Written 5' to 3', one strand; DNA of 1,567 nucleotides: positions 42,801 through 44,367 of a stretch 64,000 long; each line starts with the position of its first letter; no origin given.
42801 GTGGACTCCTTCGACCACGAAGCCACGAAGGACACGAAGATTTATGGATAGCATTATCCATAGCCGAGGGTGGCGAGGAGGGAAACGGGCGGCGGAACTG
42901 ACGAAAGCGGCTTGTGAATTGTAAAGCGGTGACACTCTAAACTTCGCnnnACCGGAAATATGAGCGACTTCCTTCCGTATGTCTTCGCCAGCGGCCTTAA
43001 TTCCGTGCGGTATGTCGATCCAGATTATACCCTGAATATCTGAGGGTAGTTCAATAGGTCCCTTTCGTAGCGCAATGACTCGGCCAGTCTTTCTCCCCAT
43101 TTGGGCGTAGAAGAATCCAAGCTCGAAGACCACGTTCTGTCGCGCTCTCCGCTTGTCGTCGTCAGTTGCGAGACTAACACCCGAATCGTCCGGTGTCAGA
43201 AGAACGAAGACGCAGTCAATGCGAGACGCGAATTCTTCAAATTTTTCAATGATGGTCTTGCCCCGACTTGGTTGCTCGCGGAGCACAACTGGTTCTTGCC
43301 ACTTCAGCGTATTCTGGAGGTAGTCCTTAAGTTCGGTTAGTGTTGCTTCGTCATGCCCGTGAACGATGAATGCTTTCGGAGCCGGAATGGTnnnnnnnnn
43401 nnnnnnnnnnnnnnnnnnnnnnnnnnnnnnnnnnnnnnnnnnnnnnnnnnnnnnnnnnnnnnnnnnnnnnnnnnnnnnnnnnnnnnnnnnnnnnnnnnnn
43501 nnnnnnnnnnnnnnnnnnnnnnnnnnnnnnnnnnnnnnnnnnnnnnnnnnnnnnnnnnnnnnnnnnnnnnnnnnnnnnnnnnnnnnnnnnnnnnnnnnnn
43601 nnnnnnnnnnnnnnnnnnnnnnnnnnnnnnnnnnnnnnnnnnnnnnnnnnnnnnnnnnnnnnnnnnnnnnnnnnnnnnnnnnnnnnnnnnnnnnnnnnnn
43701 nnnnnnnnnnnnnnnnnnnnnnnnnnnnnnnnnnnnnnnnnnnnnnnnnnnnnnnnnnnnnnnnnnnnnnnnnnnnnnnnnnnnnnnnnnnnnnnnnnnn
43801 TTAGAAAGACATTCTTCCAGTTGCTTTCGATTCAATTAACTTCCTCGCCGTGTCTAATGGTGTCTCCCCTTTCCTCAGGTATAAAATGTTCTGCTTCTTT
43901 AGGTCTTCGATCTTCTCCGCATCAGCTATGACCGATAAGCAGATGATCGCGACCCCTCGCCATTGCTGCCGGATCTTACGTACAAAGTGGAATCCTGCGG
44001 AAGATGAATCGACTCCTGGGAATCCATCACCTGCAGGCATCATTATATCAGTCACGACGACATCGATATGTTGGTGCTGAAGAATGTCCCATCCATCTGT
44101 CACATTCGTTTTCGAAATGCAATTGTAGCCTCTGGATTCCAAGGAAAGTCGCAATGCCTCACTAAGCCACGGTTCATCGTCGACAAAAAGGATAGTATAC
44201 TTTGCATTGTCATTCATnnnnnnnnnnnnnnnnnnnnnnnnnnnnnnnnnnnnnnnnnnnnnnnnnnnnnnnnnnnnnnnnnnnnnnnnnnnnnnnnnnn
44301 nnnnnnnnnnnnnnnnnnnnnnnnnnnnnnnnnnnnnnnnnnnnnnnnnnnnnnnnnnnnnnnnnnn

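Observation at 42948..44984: Three-gene cassette: histidine kinase - receiver - receiver::TIR-like (CAP12/Pycsar-effector-type) domain, beside an att-like site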

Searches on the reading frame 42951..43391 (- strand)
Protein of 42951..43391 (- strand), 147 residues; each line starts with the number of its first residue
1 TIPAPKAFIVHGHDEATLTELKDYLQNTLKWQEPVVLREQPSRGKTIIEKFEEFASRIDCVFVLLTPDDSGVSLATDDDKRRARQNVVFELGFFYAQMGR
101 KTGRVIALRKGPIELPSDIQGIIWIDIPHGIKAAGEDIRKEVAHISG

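Call 39: search_solved_structures(query=window:42951-43391:-, max_evalue=10, show_alignments=5)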
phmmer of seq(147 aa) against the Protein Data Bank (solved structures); distinct sequences matched with E-value up to 10: 4.
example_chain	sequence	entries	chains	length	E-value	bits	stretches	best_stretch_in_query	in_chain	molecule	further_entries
9lmq_A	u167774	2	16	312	9.8e-06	28.9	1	45-123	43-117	CD-NTase-associated protein 12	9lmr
7un8_A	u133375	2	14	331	0.2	15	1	62-123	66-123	CD-NTase-associated protein 12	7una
3jck_C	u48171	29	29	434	0.27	14.5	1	70-101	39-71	26S proteasome regulatory subunit RPN6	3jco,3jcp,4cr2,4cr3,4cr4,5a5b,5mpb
8jsj_A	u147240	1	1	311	1.2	12.4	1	77-125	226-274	PycTIR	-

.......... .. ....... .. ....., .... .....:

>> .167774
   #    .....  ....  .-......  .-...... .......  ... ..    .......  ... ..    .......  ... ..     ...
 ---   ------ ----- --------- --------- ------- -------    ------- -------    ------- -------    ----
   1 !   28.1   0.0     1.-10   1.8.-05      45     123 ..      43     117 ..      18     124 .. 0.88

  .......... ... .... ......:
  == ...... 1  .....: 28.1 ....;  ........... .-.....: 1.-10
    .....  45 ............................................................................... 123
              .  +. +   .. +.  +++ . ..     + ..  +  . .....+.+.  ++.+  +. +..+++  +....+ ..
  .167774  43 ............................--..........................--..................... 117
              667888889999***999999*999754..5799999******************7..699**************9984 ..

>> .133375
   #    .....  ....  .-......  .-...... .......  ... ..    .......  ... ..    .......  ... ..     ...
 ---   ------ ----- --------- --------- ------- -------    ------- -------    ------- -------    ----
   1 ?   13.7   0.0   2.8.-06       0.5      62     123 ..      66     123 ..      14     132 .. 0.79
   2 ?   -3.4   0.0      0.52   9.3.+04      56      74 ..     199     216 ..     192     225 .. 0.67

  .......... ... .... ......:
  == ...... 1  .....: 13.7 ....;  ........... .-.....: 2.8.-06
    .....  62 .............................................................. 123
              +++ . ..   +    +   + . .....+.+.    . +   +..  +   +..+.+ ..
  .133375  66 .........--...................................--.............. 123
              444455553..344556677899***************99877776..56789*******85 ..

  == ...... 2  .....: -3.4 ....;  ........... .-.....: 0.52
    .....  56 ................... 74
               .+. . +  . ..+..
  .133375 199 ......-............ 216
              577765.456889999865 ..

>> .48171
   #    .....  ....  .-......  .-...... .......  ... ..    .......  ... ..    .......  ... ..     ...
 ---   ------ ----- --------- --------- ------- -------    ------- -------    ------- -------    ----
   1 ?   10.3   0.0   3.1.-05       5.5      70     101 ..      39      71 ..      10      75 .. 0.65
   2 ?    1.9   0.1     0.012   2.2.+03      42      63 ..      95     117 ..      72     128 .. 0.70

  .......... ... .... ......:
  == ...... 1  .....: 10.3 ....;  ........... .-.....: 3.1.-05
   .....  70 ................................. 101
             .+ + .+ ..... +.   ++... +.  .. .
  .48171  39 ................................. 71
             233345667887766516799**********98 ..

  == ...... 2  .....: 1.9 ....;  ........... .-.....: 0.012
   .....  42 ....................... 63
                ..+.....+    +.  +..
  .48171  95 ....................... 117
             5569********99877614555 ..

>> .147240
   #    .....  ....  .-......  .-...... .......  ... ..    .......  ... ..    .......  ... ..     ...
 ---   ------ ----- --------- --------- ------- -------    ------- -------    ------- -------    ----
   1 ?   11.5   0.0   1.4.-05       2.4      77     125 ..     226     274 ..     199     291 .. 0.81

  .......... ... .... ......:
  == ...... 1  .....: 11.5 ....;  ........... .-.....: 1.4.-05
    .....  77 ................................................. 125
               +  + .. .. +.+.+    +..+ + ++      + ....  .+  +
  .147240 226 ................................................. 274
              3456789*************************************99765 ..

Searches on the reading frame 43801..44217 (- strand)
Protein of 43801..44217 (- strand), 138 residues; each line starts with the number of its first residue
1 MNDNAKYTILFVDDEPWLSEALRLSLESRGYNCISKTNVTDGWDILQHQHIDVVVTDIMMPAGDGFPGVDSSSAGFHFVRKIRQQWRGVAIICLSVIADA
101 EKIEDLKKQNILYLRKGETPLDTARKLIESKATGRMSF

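Call 3: search_protein_families(library=pfam, proteins=[window:43801-44217:-], max_evalue=0.01)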
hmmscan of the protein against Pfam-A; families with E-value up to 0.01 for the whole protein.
window:43801-44217:- (138 aa): 1 family
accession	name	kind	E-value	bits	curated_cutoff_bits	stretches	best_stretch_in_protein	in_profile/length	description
PF00072.30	Response_reg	-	8.1e-15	55.4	30.2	1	9-109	1-91/111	Response regulator receiver domain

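Call 4: search_protein_families(library=padloc, proteins=[window:43801-44217:-], max_evalue=0.01)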
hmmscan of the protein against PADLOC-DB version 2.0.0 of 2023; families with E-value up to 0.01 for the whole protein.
window:43801-44217:- (138 aa): 1 family
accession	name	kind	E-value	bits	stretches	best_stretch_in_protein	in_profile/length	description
PDLC00405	SduA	-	0.0011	16.5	1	1-80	1-79/323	DUF4263 domain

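Call 6: search_protein_families(library=ncbifam, proteins=[window:43801-44217:-], max_evalue=0.01)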
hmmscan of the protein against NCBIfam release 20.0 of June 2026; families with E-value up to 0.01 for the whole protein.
window:43801-44217:- (138 aa): 61 families (the best 25 are shown)
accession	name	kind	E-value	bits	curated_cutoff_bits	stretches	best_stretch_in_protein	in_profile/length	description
NF033120.0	vanR_FM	exception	3.3e-11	43.3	460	1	7-123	4-110/231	vancomycin resistance response regulator transcription factor, VanR-F/VanR-M family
NF008099.0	PRK10841.1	equivalog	1e-09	36.7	920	1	2-100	820-908/949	two-component system sensor histidine kinase RcsC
NF053512.1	nitric_RR_NosR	exception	3.5e-09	36.2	400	1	9-101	1-83/422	response regulator c-di-GMP phosphodiesterase, NosR family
NF045944.1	ResRegRpaBCyano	equivalog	4.9e-09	35.9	330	1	10-116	1-97/229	response regulator transcription factor RpaB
NF033117.2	vanR_ACDEGLN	exception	8.3e-09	35.3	350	1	9-123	1-105/226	VanR-ABDEGLN family response regulator transcription factor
NF041733.1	resp_reg_CseB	equivalog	1e-08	34.8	350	1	8-98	2-81/228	two-component system response regulator CseB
NF007005.1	PRK09468.1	equivalog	1.8e-08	34.1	331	1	6-116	3-104/237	osmolarity response regulator transcription factor OmpR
NF046022.1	RespRegCpdRBruc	equivalog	6.1e-08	32.7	180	1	8-66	3-61/120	cell cycle two-component system response regulator CpdR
NF011695.0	PRK15115.1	equivalog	1.1e-07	31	763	1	6-66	6-66/445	two-component system response regulator GlrR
NF051850.1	RespRegRprY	equivalog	1.3e-07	31.3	370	1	5-102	3-90/234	response regulator transcription factor RprY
NF040689.1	MtrAB_MtrA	equivalog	1.3e-07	31.2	300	1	9-101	1-82/219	MtrAB system response regulator MtrA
NF040534.1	resp_reg_YycF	equivalog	2.4e-07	30.3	340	1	8-66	2-60/231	response regulator YycF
TIGR02154.1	PhoB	equivalog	2.9e-07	30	296.2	1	7-97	3-85/226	phosphate regulon transcriptional regulator PhoB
NF041945.1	LuxN_Vibrio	equivalog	3.1e-07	28.9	1550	1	4-128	718-831/839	quorum-sensing autoinducer 1 sensor kinase/phosphatase LuxN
NF008034.0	PRK10766.1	equivalog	4.1e-07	29.7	275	1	6-66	2-62/231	two-component system response regulator TorR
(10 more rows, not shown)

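Call 71: search_protein_families(library=phrogs, proteins=[window:43801-44217:-], max_evalue=0.001)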
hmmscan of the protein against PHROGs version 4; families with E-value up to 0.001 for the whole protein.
window:43801-44217:- (138 aa): 3 families
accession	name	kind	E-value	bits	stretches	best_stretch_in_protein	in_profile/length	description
phrog_731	-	unknown function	1.9e-12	48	1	7-103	2-89/227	-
phrog_5982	-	unknown function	1.5e-11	43.9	1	4-119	866-973/1030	-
phrog_20458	-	unknown function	2.1e-06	27.2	1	8-101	699-784/829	-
